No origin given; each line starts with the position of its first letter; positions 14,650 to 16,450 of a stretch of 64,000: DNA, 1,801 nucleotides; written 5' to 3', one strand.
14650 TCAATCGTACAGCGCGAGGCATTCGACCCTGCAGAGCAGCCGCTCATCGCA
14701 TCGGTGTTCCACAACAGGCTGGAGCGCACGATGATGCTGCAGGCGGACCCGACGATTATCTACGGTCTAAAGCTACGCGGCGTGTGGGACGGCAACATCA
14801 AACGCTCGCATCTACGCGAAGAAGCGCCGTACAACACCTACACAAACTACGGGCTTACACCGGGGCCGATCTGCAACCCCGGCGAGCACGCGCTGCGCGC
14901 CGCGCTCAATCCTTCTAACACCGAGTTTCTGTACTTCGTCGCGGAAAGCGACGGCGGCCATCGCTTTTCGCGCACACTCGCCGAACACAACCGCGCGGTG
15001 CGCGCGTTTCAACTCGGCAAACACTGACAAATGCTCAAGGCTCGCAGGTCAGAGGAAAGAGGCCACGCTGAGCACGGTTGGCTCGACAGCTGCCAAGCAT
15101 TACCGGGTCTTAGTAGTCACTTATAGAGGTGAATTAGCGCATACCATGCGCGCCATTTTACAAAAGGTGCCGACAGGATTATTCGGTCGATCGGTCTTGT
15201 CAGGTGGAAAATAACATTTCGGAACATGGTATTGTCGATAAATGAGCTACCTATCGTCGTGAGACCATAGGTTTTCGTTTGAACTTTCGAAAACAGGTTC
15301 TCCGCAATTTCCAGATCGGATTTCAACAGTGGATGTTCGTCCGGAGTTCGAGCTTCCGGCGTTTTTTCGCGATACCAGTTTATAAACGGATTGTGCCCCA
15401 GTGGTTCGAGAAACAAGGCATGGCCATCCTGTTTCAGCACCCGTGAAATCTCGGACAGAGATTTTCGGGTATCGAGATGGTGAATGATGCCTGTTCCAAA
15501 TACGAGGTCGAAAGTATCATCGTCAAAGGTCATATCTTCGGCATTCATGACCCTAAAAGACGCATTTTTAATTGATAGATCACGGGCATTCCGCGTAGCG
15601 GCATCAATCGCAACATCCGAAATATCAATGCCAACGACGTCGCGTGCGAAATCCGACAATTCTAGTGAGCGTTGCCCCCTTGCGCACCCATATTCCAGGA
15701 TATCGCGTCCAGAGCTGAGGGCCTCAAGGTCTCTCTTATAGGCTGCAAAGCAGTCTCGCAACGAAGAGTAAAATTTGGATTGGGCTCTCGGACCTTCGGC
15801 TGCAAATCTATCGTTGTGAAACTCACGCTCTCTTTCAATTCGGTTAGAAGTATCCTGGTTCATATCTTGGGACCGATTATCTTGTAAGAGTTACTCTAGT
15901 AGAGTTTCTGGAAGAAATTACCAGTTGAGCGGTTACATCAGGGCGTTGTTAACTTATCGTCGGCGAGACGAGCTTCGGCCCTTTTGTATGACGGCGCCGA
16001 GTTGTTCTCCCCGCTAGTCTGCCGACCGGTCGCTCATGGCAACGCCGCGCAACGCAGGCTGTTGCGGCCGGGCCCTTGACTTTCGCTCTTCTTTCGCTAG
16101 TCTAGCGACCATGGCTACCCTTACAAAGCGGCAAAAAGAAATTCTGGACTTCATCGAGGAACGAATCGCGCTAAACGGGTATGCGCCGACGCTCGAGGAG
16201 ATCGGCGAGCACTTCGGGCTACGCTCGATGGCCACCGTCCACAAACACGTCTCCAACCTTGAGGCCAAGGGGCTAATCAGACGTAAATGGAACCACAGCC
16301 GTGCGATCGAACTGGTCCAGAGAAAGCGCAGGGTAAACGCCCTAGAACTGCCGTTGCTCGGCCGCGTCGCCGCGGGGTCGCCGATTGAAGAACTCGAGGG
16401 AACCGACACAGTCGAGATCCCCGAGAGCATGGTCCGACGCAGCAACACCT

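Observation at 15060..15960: Low-GC islet carrying a lone SAM-methyltransferase inserted between mltG and lexA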

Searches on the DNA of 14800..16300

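Call 38: search_rna_families(source=window, start=14800, end=16300, threshold=evalue, max_evalue=1)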
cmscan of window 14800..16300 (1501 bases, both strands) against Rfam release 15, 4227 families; matches with E-value up to 1: 1.
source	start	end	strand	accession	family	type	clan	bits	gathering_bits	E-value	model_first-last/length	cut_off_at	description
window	14940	14972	+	RF03790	MIR8008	Gene; miRNA;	-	19.3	66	0.87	5-49/55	no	MIR8008 microRNA precursor family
